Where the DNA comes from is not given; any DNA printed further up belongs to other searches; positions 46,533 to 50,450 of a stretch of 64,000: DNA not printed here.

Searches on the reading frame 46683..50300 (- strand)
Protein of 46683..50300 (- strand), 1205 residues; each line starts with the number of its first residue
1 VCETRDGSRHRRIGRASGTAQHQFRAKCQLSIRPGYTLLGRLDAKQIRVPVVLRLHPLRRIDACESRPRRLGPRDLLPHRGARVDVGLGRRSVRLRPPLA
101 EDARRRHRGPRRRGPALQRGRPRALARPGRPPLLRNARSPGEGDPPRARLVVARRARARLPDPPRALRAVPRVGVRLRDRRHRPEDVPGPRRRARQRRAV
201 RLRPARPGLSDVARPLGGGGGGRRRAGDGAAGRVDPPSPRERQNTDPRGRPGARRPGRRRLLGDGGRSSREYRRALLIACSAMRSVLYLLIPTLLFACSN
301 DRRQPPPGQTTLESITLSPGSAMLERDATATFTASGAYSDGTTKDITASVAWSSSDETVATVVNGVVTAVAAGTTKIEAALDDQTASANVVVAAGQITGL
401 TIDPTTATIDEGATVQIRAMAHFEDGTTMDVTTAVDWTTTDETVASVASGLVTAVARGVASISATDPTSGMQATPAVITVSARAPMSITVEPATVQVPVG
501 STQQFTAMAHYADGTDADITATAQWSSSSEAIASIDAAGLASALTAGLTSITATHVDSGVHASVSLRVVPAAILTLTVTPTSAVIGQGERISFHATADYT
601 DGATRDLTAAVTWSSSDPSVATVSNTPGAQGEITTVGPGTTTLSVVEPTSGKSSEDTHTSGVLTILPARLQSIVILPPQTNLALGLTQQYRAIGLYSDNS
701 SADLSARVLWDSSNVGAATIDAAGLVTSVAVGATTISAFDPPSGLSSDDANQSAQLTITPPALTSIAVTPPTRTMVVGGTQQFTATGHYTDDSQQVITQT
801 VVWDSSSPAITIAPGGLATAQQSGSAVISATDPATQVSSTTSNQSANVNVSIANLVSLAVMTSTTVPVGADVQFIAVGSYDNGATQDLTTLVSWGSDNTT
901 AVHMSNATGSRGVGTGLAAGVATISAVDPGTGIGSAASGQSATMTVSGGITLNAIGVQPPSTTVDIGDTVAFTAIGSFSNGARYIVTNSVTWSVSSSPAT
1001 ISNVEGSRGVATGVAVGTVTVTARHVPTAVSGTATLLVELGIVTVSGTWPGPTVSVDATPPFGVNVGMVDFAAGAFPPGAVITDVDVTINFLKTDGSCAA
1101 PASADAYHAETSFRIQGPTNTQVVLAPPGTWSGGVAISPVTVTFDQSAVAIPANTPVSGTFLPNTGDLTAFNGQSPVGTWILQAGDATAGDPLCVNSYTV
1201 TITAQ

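Call 25: search_protein_families(library=pfam, proteins=[window:46683-50300:-], max_evalue=0.001)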
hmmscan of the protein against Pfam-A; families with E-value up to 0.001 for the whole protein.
window:46683-50300:- (1205 aa): 2 families
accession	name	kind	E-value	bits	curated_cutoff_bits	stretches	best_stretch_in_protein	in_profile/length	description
PF02368.24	Big_2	-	1e-60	202.1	22.8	7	672-740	4-68/79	Bacterial Ig-like domain (group 2)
PF21461.3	HL_N-beta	-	8.9e-05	22.6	27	0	355-385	19-48/57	Hyaluronate lyase, N-terminal beta-sheet domain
